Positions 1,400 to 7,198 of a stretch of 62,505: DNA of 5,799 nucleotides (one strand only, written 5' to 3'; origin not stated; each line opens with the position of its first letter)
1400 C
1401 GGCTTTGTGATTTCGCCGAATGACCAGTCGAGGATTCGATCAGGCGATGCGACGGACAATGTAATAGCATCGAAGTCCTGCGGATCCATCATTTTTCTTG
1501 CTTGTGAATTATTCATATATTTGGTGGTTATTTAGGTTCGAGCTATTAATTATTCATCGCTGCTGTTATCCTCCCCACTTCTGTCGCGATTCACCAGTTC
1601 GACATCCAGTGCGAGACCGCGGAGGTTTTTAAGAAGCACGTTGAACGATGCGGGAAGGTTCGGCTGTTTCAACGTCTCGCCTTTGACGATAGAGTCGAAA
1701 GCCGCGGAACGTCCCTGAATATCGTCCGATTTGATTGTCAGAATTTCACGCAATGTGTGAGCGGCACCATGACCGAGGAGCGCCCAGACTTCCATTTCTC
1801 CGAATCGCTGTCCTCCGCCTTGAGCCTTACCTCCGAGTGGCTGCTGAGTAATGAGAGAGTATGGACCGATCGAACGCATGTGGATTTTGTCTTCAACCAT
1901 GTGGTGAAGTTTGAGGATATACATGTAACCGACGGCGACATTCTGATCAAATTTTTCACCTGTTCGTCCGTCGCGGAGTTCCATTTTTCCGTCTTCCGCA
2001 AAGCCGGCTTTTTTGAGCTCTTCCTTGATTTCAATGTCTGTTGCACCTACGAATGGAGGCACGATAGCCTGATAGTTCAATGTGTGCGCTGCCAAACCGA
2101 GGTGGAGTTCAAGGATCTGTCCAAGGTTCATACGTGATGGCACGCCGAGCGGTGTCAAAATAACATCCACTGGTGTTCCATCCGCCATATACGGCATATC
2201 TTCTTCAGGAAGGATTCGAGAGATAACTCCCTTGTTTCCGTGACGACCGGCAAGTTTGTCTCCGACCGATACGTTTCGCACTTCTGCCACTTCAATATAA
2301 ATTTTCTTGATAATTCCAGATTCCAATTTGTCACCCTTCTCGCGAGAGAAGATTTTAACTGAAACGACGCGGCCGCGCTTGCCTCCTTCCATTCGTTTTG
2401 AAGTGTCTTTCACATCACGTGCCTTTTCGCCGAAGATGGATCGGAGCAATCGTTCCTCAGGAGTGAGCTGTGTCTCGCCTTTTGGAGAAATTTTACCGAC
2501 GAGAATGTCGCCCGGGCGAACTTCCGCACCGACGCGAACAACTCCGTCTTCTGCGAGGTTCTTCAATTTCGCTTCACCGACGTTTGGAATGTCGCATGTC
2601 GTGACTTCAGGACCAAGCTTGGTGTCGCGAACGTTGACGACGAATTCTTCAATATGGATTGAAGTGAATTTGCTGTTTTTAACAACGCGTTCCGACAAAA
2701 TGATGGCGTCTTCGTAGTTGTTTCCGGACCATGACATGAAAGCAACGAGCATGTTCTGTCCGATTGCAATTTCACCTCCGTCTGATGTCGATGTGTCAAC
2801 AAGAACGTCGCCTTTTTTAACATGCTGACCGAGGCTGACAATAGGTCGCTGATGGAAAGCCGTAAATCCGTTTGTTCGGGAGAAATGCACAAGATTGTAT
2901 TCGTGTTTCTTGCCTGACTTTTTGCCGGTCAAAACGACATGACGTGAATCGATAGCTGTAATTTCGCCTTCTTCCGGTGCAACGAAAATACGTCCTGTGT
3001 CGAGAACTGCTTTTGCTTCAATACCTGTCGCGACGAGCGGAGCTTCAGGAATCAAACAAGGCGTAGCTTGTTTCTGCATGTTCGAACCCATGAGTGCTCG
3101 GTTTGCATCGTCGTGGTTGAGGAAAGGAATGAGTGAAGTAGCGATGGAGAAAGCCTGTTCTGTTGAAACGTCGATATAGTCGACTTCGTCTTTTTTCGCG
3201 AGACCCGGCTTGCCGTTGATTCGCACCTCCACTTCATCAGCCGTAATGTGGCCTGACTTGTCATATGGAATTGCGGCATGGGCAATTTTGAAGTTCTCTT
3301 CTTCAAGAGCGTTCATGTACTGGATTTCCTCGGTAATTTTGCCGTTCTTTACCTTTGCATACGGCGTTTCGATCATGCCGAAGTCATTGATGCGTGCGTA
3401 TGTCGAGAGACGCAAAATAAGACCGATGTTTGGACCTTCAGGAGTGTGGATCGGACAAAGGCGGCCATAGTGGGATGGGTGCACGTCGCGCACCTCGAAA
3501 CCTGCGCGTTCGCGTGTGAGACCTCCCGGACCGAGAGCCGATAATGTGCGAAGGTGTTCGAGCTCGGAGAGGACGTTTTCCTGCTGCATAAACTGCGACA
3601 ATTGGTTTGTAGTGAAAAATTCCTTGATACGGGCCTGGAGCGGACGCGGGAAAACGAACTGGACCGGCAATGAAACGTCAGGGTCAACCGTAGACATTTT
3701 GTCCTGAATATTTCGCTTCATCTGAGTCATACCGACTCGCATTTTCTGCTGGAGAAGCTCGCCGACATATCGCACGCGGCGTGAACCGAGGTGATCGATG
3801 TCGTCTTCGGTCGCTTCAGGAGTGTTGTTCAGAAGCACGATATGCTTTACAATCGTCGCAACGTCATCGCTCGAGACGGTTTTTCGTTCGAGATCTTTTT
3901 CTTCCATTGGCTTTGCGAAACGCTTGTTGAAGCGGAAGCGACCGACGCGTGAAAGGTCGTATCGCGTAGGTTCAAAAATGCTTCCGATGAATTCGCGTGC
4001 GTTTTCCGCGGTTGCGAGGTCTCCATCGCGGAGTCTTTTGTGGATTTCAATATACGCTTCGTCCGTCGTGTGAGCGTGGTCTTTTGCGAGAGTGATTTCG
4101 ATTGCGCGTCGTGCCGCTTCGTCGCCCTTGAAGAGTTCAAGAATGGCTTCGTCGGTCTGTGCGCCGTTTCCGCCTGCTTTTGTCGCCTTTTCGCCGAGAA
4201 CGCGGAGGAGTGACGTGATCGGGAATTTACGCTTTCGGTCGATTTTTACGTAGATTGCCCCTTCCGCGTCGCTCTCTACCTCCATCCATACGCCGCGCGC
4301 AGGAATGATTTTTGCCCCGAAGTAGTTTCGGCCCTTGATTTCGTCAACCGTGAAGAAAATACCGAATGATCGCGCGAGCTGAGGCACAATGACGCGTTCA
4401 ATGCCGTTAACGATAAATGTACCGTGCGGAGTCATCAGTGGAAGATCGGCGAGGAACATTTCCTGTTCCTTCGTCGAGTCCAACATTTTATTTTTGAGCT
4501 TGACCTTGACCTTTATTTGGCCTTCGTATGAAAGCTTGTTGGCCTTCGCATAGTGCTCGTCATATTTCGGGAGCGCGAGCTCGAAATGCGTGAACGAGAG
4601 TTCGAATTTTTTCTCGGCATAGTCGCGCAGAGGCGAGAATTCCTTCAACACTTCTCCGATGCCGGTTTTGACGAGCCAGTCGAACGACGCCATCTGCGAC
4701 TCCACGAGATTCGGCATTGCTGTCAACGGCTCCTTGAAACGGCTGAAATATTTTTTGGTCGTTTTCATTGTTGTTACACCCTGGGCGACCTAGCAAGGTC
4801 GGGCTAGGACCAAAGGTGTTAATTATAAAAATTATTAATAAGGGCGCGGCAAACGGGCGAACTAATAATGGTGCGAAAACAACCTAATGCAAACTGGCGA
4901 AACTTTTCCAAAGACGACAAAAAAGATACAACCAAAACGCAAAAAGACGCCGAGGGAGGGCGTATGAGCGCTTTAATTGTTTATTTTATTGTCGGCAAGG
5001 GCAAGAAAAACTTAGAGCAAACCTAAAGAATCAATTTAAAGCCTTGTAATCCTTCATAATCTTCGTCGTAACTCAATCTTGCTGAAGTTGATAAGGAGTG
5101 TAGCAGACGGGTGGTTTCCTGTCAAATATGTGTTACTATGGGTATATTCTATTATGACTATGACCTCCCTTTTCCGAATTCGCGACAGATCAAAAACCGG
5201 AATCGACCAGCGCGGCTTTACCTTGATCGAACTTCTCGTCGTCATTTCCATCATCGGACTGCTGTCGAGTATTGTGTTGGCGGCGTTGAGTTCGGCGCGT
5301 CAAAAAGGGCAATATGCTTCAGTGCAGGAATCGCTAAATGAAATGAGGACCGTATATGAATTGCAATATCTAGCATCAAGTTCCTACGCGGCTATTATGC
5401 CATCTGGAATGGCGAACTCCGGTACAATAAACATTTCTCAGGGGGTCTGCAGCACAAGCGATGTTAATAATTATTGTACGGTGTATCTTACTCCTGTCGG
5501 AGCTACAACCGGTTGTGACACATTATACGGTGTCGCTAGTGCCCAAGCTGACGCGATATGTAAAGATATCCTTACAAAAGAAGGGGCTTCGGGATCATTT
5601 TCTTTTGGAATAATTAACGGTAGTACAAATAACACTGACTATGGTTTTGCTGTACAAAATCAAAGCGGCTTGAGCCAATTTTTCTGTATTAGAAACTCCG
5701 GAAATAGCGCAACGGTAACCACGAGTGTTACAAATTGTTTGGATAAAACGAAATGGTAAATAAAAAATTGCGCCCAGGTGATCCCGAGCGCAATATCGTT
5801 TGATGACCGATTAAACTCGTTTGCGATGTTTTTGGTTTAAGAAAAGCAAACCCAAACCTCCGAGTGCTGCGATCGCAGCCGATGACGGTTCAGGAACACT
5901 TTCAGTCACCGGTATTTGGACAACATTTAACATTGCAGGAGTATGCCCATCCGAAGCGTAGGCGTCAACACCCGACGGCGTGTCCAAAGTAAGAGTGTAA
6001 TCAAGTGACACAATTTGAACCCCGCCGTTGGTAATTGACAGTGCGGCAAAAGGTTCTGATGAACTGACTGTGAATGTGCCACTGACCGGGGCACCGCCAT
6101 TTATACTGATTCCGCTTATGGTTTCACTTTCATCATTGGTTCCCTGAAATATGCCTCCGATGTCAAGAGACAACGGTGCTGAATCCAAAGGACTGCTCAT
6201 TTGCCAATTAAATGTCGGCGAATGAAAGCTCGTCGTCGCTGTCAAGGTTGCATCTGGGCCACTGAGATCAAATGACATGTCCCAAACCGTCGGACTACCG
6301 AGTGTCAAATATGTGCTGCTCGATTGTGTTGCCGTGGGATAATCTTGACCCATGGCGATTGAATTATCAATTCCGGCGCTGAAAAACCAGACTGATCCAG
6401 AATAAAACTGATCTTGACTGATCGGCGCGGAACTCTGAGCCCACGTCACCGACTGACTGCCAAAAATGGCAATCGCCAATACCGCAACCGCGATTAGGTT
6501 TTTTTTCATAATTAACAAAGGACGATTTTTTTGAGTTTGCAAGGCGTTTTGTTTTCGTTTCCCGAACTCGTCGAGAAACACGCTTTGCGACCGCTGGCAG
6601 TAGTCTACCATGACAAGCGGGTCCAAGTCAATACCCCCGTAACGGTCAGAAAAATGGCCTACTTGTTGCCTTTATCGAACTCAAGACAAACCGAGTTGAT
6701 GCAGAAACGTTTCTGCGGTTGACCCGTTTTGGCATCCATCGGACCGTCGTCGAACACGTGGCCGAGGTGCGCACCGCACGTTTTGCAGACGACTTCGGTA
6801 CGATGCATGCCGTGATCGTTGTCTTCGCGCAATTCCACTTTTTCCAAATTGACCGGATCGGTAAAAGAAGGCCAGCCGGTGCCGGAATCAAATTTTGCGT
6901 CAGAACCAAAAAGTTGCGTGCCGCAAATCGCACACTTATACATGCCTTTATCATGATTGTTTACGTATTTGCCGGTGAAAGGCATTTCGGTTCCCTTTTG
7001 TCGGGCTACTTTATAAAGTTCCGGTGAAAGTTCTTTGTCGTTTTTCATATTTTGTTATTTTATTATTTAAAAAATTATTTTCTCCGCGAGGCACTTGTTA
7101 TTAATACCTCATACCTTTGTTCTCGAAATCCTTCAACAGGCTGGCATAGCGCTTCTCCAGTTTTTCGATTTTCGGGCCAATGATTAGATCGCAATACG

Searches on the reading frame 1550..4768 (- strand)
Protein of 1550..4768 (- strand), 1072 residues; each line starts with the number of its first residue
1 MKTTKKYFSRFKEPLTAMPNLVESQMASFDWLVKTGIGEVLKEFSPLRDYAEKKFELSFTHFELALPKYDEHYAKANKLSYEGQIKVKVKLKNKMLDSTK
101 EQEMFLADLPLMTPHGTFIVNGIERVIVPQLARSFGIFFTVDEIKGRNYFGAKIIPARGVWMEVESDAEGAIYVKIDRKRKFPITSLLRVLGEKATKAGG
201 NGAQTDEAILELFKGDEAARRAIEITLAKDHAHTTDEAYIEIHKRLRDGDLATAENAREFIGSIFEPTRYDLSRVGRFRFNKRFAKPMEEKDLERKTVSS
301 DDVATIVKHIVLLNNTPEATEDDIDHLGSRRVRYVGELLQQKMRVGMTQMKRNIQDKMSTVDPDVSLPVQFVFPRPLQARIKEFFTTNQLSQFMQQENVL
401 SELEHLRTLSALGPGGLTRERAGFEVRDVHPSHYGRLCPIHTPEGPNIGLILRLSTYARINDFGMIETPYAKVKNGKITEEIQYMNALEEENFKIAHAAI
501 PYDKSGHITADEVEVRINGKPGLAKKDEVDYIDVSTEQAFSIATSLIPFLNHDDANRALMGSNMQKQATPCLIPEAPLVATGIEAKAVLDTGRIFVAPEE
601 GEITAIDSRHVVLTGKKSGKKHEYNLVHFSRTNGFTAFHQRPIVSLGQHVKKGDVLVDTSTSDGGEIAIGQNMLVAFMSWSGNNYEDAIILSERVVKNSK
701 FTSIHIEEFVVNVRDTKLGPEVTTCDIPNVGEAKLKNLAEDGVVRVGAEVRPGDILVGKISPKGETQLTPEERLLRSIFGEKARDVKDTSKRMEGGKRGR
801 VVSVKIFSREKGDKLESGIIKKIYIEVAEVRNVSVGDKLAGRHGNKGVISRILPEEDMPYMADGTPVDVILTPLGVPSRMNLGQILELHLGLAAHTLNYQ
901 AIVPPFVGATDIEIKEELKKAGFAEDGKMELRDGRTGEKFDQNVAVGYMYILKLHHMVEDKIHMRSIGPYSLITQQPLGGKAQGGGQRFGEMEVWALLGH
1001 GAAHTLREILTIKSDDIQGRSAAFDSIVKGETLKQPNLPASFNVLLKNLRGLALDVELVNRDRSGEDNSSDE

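Call 44: search_protein_families(library=pfam, max_evalue=0.01, proteins=[window:1550-4768:-])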
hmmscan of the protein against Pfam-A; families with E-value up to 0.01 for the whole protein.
window:1550-4768:- (1072 aa): 6 families
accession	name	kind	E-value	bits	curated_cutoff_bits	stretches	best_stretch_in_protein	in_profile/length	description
PF00562.33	RNA_pol_Rpb2_6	-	2.5e-124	415.6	23.4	1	599-983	4-373/373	RNA polymerase Rpb2, domain 6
PF04565.21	RNA_pol_Rpb2_3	-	4.3e-27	94.5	21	1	392-460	1-68/68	RNA polymerase Rpb2, domain 3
PF04560.25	RNA_pol_Rpb2_7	-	5.7e-24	84.8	32.1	1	985-1059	1-85/87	RNA polymerase Rpb2, domain 7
PF10385.14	RNA_pol_Rpb2_45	-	3.2e-20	72.4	28.2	1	470-535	1-66/66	RNA polymerase beta subunit external 1 domain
PF04561.19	RNA_pol_Rpb2_2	-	5.1e-17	62.6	21.7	1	153-333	23-190/190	RNA polymerase Rpb2, domain 2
PF04563.20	RNA_pol_Rpb2_1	-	1.1e-14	54.9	28.2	1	20-359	1-181/203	RNA polymerase beta subunit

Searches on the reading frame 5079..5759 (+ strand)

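Call 44: search_protein_families(library=pfam, max_evalue=0.01, proteins=[window:5079-5759:+])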
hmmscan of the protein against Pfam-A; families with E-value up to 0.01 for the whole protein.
window:5079-5759:+ (226 aa): 1 family
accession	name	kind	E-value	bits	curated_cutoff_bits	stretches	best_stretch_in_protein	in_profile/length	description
PF07963.17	N_methyl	-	6.2e-09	35.5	21.2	1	44-67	4-27/27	Prokaryotic N-terminal methylation motif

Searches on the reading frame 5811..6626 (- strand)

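Call 44: search_protein_families(library=pfam, max_evalue=0.01, proteins=[window:5811-6626:-])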
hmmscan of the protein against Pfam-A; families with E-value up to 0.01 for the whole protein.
window:5811-6626:- (271 aa): 1 family
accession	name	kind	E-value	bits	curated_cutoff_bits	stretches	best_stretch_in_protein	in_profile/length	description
PF07589.16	PEP-CTERM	-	0.0022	18.5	20.7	1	243-262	1-21/24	PEP-CTERM motif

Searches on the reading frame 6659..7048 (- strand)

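Call 44: search_protein_families(library=pfam, max_evalue=0.01, proteins=[window:6659-7048:-])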
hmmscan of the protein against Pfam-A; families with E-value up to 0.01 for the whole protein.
window:6659-7048:- (129 aa): 6 families
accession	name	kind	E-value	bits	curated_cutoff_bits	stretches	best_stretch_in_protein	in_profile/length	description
PF01641.26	SelR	-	2.4e-49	166.6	24.9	1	7-125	1-115/116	SelR domain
PF24046.1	At4g08330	-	3.9e-05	24.1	27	1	81-107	74-100/129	At4g08330 beta-tent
PF08271.17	Zn_Ribbon_TF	-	0.00058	19.8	29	0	28-60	11-41/43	TFIIB zinc-binding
PF10058.14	Zn_ribbon_10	-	0.0017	18.5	24.2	0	74-98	11-35/54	ER junction formation factor lunapark, zinc ribbon finger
PF22289.1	DmmA-like_C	-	0.0033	17.8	27.4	0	79-95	12-28/44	Dimethylamine monooxygenase subunit DmmA-like, C-terminal domain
PF03226.21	Yippee-Mis18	-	0.0045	17.6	26.6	0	63-118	34-89/108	Yippee zinc-binding/DNA-binding /Mis18, centromere assembly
